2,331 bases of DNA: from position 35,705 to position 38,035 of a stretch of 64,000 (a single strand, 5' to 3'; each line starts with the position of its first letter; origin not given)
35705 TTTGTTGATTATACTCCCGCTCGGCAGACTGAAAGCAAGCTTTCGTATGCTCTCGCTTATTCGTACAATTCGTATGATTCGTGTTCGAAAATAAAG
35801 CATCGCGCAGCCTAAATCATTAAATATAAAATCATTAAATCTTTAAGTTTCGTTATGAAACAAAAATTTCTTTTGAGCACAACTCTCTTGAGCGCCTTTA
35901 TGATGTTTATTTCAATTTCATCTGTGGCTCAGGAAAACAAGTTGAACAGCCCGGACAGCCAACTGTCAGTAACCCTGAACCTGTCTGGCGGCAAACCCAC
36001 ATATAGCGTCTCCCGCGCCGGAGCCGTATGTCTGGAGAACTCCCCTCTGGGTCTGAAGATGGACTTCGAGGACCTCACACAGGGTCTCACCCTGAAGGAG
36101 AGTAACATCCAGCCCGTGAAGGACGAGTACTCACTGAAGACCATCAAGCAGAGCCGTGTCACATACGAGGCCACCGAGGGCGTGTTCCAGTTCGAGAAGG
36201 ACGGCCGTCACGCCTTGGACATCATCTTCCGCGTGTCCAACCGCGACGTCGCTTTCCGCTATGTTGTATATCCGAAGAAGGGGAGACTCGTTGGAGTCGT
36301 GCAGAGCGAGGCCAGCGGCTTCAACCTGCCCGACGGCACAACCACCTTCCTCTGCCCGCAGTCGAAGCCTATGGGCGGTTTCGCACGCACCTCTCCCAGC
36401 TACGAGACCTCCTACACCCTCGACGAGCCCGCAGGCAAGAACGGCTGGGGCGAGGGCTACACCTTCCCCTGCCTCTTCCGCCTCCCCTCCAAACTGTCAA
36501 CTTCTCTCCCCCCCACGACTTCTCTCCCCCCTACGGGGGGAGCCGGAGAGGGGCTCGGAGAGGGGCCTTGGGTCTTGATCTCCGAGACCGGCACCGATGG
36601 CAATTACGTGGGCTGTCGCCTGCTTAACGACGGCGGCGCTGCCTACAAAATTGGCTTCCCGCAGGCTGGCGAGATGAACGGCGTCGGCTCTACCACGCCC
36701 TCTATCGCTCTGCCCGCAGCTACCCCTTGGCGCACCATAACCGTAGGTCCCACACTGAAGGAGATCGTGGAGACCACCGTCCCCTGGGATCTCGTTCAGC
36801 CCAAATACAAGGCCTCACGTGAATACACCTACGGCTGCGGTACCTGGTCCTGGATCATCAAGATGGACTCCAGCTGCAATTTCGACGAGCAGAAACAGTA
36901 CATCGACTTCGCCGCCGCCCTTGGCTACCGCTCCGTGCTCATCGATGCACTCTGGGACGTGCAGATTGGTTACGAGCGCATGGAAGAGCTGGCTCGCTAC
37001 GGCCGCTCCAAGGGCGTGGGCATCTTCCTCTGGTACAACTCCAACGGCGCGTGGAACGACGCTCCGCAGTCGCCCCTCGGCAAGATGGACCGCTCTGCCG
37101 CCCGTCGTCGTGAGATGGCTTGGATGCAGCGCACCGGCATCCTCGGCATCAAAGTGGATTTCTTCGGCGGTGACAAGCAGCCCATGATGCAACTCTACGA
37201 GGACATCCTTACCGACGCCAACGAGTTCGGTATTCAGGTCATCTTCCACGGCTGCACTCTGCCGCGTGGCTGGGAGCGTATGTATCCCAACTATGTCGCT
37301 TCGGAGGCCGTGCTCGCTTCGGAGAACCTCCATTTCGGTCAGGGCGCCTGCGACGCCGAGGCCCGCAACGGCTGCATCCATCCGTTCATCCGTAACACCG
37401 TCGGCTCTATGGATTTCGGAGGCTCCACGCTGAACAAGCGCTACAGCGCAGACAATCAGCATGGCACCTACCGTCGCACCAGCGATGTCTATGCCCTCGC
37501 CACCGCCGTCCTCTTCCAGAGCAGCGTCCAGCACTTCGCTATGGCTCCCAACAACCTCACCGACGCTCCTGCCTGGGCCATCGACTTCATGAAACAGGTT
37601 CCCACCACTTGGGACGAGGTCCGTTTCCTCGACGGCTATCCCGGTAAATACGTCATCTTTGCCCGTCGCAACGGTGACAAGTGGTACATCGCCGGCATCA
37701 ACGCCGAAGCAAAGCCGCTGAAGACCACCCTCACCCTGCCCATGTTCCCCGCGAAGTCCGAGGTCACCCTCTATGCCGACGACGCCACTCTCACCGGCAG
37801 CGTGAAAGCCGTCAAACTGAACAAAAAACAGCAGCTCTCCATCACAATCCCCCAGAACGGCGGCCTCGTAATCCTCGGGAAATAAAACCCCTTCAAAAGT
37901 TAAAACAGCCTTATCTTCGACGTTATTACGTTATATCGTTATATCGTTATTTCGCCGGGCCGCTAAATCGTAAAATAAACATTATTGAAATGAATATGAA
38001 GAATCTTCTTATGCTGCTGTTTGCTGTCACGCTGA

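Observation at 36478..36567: Family of GC-rich 4-nt-loop hairpin elements inserted in frame into many unrelated protein-coding genes (analogous to Rickettsia palindromic elements)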

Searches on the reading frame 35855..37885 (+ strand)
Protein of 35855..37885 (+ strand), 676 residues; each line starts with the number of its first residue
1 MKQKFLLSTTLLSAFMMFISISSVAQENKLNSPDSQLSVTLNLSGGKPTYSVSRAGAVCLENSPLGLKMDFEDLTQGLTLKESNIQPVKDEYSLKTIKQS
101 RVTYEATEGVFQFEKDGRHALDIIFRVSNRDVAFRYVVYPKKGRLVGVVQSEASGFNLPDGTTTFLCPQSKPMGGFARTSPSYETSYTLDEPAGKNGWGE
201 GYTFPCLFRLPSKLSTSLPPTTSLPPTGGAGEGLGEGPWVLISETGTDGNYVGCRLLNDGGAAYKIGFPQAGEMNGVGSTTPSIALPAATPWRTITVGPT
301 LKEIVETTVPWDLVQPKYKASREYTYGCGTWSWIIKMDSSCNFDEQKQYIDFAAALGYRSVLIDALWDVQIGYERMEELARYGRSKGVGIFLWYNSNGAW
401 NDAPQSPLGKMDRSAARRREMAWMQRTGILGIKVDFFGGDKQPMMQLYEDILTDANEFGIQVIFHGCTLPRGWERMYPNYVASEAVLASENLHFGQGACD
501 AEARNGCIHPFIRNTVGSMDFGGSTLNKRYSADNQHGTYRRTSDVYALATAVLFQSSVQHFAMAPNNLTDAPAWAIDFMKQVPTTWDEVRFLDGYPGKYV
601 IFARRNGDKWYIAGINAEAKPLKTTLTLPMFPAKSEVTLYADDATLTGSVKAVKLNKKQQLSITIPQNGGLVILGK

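Call 9: find_encoding_contigs(protein=window:35855-37885:+, flank=3000, max_places=4)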
Protein window:35855-37885:+ (676 aa): 9 contigs read that carry it; 4 places shown.
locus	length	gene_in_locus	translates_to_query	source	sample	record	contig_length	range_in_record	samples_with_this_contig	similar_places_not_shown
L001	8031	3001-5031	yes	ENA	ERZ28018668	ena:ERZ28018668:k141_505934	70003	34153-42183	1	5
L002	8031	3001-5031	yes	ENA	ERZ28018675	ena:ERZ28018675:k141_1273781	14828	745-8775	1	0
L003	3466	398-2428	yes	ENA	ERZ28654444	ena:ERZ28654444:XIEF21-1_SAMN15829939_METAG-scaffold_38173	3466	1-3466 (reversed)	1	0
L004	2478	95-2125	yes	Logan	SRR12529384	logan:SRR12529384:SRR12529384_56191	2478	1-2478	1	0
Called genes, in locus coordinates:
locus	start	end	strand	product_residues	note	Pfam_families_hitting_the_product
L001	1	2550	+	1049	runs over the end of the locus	PF08306:Glyco_hydro_98M, PF08307:Glyco_hydro_98C, PF18998:Flg_new_2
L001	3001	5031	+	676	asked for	-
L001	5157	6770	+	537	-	PF04616:Glyco_hydro_43, PF17851:GH43_C2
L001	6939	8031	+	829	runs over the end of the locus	PF03648:Glyco_hydro_67N (weak), PF15979:Glyco_hydro_115, PF17829:GH115_C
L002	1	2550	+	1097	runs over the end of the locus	?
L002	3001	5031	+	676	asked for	-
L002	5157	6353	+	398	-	PF04616:Glyco_hydro_43, PF17851:GH43_C2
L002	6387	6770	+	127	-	PF17851:GH43_C2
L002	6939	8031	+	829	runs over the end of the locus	PF03648:Glyco_hydro_67N (weak), PF15979:Glyco_hydro_115, PF17829:GH115_C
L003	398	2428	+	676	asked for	-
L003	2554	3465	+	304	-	?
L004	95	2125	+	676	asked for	-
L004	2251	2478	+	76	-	?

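Call 13: search_protein_families(library=pfam, proteins=[window:35855-37885:+])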
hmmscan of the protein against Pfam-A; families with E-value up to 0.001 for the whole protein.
window:35855-37885:+ (676 aa): 3 families
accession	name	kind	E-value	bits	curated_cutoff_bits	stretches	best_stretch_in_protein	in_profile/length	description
PF10566.15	Glyco_hydro_97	-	1.1e-66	225.6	32.5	1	332-583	13-275/275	Glycoside hydrolase 97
PF14508.12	GH97_N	-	9.2e-47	159.9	25.3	2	30-214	1-169/229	Glycosyl-hydrolase 97 N-terminal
PF14509.12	GH97_C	-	3.2e-19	69.4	25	1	585-673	1-94/97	Glycosyl-hydrolase 97 C-terminal, oligomerisation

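Call 14: find_homologous_proteins(query=window:35855-37885:+, max_evalue=1e-50)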
Query window:35855-37885:+ (676 aa): 8000 proteins with E <= 1e-50 among 8000 candidates; the best 120 are listed.
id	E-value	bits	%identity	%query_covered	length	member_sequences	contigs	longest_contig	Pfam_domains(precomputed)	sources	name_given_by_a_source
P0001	0.0e+0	1494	97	98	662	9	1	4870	PF14509.13,PF10566.16,PF14508.13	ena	-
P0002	0.0e+0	1188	77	99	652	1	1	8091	PF14509.13,PF10566.16,PF14508.13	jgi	-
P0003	0.0e+0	1188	77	99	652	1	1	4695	PF14509.13,PF10566.16,PF14508.13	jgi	jgi:hypothetical protein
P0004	0.0e+0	1187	77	99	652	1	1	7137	PF14509.13,PF10566.16,PF14508.13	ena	-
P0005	0.0e+0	1187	77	99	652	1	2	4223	PF14509.13,PF10566.16,PF14508.13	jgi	jgi:hypothetical protein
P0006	0.0e+0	1185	77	99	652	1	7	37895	PF14509.13,PF10566.16,PF14508.13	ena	-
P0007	0.0e+0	1184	77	100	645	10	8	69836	PF14509.13,PF10566.16,PF14508.13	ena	-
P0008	0.0e+0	1184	76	99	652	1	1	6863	PF14509.13,PF10566.16,PF14508.13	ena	-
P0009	0.0e+0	1179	76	99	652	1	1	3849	PF14509.13,PF10566.16,PF14508.13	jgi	-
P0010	0.0e+0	1178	76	98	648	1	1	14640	PF14509.13,PF10566.16,PF14508.13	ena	-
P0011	0.0e+0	1175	76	98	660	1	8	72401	PF14509.13,PF10566.16,PF14508.13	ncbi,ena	-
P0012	0.0e+0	1174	76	98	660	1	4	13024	PF14509.13,PF10566.16,PF14508.13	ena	-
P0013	0.0e+0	1174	76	98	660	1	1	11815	PF14509.13,PF10566.16,PF14508.13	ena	-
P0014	0.0e+0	1174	75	98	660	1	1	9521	PF14509.13,PF10566.16,PF14508.13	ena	-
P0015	0.0e+0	1173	76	98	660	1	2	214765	PF14509.13,PF10566.16,PF14508.13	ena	-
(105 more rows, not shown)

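Call 17: find_related_loci(query=window:35855-37885:+, collection=genome_contigs, flank=10000)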
Query window:35855-37885:+ (676 aa) in genome_contigs; peptide patterns used: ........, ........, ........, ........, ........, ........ (x = any residue, [..] = any of these).
599 stretches matched a pattern (row limit reached: there are more); 591 encode a relative of the query (tblastn E <= 1e-3); the best 80 are kept; 80 distinct loci.
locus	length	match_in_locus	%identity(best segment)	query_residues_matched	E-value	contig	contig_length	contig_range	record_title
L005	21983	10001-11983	74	4-674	0e+0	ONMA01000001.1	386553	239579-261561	uncultured Prevotellaceae bacterium isolate RUG414 genome assembly, contig: scaffold_1, whole genome shotgun sequence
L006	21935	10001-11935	72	3-674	0e+0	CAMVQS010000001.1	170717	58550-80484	MAG TPA_asm: uncultured Prevotella sp. isolate SRR8387715_bin.41_metaWRAP_v1.3_MAG genome assembly, contig: ERZ14209540.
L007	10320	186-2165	72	4-674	0e+0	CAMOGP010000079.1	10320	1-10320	MAG: uncultured Prevotella sp. isolate SRR873608_bin.201_metaWRAP_v1.3_MAG genome assembly, contig: NODE_20873_length_10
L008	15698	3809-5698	74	25-673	0e+0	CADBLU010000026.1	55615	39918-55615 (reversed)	MAG: uncultured Prevotellaceae bacterium isolate RUG14088 genome assembly, contig: RUG14088_asm_26, whole genome shotgun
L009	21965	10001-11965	73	9-675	0e+0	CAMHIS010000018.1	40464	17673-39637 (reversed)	MAG: uncultured Prevotellaceae bacterium isolate SRR11784282_bin.65_metaWRAP_v1.3_MAG genome assembly, contig: ERZ122029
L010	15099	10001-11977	71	2-673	0e+0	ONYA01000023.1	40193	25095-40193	uncultured Prevotellaceae bacterium isolate RUG742 genome assembly, contig: scaffold_276, whole genome shotgun sequence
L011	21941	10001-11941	72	1-673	0e+0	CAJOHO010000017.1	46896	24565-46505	uncultured Bacteroidaceae bacterium isolate Red_deer_4_mag_139 genome assembly, contig: scaffold_1452, whole genome shot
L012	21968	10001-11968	71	2-674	0e+0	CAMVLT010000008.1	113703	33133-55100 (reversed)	MAG TPA_asm: uncultured Prevotellaceae bacterium isolate SRR8387717_bin.119_metaWRAP_v1.3_MAG genome assembly, contig: E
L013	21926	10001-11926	71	11-673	0e+0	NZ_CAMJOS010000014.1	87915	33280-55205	MAG: uncultured Prevotella sp. isolate SRR12081299_bin.49_metaWRAP_v1.3_MAG ERZ12289776.224, whole genome shotgun sequen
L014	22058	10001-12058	70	7-676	0e+0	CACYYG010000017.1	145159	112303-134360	MAG: uncultured Prevotellaceae bacterium isolate RUG12386 genome assembly, contig: RUG12386_asm_17, whole genome shotgun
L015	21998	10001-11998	69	1-673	0e+0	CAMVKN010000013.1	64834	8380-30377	MAG TPA_asm: uncultured Prevotellaceae bacterium isolate SRR8387720_bin.80_metaWRAP_v1.3_MAG genome assembly, contig: ER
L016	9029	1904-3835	69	6-675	0e+0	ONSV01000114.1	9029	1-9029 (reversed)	uncultured Prevotellaceae bacterium isolate RUG602 genome assembly, contig: scaffold_3287, whole genome shotgun sequence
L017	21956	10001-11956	68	1-676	0e+0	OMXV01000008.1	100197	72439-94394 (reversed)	uncultured Prevotellaceae bacterium isolate RUG071 genome assembly, contig: scaffold_33, whole genome shotgun sequence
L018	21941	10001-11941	70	1-673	0e+0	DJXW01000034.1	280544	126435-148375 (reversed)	MAG TPA_asm: Prevotella sp. UBA6994 UBA6994_contig_714, whole genome shotgun sequence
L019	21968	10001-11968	70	11-675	0e+0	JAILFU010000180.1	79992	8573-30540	MAG: Prevotella sp. isolate RUI080 k141_8114884_flag=0_multi=22.9672_len=79992, whole genome shotgun sequence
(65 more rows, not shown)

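Call 32: find_encoding_contigs(protein=P0001, flank=3000, max_places=2)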
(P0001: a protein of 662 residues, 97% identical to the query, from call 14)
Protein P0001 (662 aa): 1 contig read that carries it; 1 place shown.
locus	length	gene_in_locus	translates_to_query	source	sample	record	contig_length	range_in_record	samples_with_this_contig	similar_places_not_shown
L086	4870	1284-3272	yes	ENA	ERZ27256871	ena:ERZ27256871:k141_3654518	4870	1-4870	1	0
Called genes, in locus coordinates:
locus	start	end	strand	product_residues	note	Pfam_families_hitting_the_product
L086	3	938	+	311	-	?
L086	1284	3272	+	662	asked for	PF14508:GH97_N, PF10566:Glyco_hydro_97, PF14509:GH97_C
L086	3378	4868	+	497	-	?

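Call 44: search_solved_structures(query=window:35855-37882:+, show_alignments=1, max_evalue=1e-20)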
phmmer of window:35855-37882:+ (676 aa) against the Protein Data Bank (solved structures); distinct sequences matched with E-value up to 1e-20: 3.
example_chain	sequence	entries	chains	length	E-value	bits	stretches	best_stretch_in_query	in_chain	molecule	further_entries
5xfm_A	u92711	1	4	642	3.6e-220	735.9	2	235-672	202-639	Alpha-glucosidase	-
3a24_A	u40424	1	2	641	5.1e-31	110.8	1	286-617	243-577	alpha-galactosidase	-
5e1q_A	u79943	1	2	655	4.3e-30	107.7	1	286-617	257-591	Retaining alpha-galactosidase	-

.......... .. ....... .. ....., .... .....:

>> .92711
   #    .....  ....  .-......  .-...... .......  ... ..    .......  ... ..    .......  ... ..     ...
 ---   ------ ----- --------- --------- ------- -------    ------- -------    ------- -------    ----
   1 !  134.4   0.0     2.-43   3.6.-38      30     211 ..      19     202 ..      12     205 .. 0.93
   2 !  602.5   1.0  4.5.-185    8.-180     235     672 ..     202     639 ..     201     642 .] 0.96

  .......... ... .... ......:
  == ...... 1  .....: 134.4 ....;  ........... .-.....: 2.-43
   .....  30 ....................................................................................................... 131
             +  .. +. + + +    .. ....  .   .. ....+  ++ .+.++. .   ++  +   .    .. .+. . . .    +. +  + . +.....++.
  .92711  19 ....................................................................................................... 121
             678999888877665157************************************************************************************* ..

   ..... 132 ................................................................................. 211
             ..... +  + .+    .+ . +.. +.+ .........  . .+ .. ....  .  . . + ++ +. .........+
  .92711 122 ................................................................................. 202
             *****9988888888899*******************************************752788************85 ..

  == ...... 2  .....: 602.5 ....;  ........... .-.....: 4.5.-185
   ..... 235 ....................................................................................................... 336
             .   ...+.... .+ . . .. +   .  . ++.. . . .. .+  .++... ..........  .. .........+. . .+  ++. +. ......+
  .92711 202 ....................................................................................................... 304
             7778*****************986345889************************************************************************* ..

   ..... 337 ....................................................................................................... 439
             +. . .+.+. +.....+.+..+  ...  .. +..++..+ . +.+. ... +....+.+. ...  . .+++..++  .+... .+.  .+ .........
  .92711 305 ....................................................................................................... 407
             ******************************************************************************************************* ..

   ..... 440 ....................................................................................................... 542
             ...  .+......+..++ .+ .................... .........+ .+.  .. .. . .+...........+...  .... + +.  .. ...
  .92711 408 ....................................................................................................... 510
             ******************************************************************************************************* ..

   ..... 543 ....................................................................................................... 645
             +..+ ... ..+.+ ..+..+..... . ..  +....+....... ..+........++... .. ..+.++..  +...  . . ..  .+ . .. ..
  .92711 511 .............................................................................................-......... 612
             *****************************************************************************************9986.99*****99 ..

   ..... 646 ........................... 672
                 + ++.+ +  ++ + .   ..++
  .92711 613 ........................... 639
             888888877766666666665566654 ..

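Call 61: predict_structure(alignment_id=A2)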
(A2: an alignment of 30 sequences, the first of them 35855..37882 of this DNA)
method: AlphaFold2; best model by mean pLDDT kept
length: 676 residues; sequences in the alignment: 30
mean_pLDDT: 64.8   pTM: 0.42
mean pLDDT of the five models: 64.8, 63.8, 63.2, 60.7, 60.6
residues with pLDDT >= 90: 128; 70-90: 211; 50-70: 116; < 50: 221
segments of 3 or more residues with pLDDT < 50: 1-4, 20-25, 93-100, 166-204, 215-235, 245-253, 268-282, 305-329, 334-338, 438-440, 467-524, 530-539, 556-566
pLDDT, mean of each block of 10 residues (from residue 1): 49 51 57 92 90 89 90 91 86 42 78 93 90 89 77 84 48 23 32 34 58 50 32 52 48 56 63 29 68 77 45 27 37 50 75 57 78 92 83 72 68 88 88 64 63 69 57 36 30 29 38 41 48 41 77 57 50 77 70 73 87 86 92 94 86 93 89 93
secondary structure, 60 per line:
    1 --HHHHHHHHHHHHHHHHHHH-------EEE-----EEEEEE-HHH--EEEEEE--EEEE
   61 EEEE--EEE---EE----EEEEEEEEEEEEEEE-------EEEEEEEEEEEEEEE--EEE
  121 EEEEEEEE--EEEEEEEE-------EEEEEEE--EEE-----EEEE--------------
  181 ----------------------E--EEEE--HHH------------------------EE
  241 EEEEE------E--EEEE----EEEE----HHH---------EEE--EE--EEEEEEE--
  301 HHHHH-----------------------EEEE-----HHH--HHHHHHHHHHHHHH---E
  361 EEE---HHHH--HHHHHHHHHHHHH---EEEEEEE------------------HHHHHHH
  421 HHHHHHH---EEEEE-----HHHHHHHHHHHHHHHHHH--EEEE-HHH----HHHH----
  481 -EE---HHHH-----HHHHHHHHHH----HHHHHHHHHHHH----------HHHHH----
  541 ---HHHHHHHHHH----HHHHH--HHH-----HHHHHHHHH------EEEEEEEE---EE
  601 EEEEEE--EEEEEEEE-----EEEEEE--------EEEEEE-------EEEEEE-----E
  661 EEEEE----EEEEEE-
elements in order (helices of 4 or more, strands of 3 or more residues): H3-21 E29-31 E37-42 E49-54 E57-64 E67-69 E79-93 E101-115 E118-128 E131-138 E146-152 E155-157 E163-166 E206-209 E239-245 E255-258 E263-266 E283-285 E292-298 H301-305 E329-332 H343-356 E360-363 H367-370 H373-385 E389-395 H414-427 E431-435 H441-458 E461-464 H473-476 H487-490 H496-505 H510-521 H532-536 H544-553 H558-562 H573-581 E588-595 E599-606 E609-616 E622-627 E636-641 E649-654 E660-665 E670-675
